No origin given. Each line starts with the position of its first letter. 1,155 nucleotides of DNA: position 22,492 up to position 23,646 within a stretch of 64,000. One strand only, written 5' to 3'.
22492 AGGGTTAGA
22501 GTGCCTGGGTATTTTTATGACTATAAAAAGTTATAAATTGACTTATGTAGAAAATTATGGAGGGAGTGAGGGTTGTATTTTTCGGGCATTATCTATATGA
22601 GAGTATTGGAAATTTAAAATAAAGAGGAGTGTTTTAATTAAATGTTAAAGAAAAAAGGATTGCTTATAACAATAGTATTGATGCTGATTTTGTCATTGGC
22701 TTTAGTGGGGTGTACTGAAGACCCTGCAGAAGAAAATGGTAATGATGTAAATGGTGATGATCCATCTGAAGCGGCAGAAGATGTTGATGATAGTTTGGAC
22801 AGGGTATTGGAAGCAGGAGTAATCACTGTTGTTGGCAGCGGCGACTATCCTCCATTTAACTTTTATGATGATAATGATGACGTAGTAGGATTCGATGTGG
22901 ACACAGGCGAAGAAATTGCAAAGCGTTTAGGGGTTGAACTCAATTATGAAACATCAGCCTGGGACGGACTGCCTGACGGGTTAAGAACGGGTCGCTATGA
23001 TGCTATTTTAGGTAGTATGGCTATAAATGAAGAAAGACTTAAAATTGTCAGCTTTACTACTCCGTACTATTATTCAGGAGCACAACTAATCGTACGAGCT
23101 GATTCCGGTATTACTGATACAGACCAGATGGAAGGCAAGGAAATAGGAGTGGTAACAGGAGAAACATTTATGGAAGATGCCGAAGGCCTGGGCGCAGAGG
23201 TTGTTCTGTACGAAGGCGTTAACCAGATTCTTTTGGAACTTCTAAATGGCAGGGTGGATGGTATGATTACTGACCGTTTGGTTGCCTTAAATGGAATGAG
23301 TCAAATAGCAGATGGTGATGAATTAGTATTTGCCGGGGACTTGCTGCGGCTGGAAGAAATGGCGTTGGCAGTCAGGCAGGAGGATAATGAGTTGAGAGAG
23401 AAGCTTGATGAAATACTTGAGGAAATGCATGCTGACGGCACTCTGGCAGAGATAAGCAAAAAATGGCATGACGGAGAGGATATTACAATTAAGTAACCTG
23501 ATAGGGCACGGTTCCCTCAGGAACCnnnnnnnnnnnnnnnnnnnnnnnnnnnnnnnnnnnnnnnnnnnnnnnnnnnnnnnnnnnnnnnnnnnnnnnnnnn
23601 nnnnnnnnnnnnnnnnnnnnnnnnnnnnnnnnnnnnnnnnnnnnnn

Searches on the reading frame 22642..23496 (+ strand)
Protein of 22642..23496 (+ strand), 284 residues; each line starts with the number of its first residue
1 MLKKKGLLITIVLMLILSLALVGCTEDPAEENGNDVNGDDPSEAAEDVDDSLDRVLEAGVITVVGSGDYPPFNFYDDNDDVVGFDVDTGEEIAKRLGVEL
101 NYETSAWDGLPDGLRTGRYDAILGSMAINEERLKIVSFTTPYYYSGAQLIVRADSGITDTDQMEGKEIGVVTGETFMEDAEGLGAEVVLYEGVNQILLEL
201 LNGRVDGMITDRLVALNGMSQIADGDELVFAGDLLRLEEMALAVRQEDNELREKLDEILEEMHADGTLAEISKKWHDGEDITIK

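Call 24: find_encoding_contigs(protein=window:22642-23496:+, flank=6000, max_places=6)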
Protein window:22642-23496:+ (284 aa): 16 contigs read that carry it; 4 places shown.
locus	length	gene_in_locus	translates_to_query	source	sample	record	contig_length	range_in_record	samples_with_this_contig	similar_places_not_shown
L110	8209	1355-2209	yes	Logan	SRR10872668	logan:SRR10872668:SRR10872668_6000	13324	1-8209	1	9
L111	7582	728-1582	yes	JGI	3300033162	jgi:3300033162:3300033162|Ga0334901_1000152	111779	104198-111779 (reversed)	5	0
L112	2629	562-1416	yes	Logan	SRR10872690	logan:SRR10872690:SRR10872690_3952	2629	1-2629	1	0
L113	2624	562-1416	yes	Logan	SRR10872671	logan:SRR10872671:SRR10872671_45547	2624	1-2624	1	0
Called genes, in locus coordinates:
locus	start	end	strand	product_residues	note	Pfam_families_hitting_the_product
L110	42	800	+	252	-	PF01797:Y1_Tnp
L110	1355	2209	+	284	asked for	PF00497:SBP_bac_3, PF10613:Lig_chan-Glu_bd (weak)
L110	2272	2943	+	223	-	PF00528:BPD_transp_1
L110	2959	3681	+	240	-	PF13555:AAA_29 (faint), PF02463:SMC_N, PF09818:ABC_ATPase (faint), PF25199:nSTAND_NTPase5 (faint), PF00005:ABC_tran, PF13304:AAA_21 (faint)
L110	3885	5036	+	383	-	PF00990:GGDEF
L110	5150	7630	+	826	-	PF13401:AAA_22 (faint), PF25873:WHD_MalT, PF17874:TPR_MalT (weak), PF00196:GerE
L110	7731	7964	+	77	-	PF10387:DUF2442 (weak)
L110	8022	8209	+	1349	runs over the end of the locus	PF00139:Lectin_legB, PF18483:Lectin_L-type_dom, PF18998:Flg_new_2 (faint), PF02369:Big_1, PF09479:Flg_new, PF00395:SLH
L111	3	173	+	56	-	?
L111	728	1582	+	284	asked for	PF00497:SBP_bac_3, PF10613:Lig_chan-Glu_bd (weak)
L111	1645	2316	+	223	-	PF00528:BPD_transp_1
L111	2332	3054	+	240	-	PF13555:AAA_29 (faint), PF02463:SMC_N, PF09818:ABC_ATPase (faint), PF25199:nSTAND_NTPase5 (faint), PF00005:ABC_tran, PF13304:AAA_21 (faint)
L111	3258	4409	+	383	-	PF00990:GGDEF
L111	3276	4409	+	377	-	PF00990:GGDEF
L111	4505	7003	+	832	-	PF13401:AAA_22 (faint), PF25873:WHD_MalT, PF17874:TPR_MalT (weak), PF00196:GerE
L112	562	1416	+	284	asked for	PF00497:SBP_bac_3, PF10613:Lig_chan-Glu_bd (weak)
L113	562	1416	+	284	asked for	PF00497:SBP_bac_3, PF10613:Lig_chan-Glu_bd (weak)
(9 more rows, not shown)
